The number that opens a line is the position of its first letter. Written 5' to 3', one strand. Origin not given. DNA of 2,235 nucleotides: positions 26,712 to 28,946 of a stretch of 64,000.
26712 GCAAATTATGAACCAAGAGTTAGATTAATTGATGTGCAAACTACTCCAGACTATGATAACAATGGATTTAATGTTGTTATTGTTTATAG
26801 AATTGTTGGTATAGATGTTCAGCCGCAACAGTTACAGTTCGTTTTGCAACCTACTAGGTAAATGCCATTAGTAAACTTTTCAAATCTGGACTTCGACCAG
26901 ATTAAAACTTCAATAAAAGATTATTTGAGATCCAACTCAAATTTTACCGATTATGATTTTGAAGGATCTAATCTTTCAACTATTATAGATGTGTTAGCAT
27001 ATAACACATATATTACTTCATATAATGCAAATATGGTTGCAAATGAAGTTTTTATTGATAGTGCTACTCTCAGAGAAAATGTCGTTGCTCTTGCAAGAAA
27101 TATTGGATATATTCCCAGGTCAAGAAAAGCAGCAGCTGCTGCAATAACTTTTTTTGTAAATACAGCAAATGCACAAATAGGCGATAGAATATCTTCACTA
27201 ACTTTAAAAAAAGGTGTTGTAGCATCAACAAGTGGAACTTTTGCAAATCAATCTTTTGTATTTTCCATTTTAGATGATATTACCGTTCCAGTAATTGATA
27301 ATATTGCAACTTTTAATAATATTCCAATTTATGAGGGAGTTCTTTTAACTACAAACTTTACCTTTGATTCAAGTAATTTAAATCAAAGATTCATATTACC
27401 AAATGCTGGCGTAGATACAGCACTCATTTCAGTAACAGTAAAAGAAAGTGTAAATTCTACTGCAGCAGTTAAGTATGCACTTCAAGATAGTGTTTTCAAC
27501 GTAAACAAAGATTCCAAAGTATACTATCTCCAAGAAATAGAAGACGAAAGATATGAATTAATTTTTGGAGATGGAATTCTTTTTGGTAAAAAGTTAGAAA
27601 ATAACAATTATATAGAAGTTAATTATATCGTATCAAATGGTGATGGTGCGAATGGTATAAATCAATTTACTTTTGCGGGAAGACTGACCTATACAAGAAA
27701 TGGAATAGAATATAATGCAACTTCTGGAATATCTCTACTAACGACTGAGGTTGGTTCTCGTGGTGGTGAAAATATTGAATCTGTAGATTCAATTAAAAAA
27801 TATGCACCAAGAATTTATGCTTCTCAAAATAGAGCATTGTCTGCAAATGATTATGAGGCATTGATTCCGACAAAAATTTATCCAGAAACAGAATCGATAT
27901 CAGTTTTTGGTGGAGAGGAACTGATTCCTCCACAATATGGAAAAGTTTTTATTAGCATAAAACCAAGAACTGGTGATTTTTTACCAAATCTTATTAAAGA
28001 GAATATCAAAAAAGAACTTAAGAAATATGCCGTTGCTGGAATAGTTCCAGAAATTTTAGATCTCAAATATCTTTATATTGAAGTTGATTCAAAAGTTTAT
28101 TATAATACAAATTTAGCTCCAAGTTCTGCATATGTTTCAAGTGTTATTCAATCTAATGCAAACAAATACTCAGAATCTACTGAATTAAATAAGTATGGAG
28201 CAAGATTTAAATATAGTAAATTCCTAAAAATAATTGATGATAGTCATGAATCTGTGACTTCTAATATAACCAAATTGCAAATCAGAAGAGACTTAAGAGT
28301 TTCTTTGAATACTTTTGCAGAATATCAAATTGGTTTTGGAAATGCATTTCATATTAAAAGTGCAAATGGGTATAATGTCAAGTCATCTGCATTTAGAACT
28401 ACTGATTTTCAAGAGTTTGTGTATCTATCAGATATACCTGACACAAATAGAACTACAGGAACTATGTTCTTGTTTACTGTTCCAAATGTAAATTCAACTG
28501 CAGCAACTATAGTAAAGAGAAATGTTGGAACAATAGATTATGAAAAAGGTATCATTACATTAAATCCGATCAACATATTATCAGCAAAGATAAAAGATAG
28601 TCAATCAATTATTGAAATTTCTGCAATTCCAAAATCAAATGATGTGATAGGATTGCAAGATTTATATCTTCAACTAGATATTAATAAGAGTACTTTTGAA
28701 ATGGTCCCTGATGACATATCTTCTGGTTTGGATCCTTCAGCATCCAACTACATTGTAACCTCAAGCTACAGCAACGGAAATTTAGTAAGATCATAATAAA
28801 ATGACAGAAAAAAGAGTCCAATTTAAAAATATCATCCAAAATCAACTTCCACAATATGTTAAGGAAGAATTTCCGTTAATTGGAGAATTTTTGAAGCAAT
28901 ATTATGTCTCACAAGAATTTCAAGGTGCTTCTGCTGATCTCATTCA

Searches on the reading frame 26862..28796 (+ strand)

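Call 79: search_protein_families(library=phrogs, proteins=[window:26862-28796:+], max_evalue=0.00001)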
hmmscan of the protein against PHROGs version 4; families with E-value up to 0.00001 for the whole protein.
window:26862-28796:+ (644 aa): 5 families
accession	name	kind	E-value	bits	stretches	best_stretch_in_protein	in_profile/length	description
phrog_219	-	tail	1.9e-193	645.3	1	4-617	4-596/598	baseplate wedge subunit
phrog_10646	-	tail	3.1e-15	56.2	1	4-94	26-117/1142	baseplate wedge subunit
phrog_6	-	tail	5.6e-12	46.1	1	6-528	67-411/548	baseplate wedge subunit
phrog_24789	-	tail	7.4e-09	34.6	1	11-371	12-360/1214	baseplate protein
phrog_1369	-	tail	1.3e-08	35.1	1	35-350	27-315/489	baseplate protein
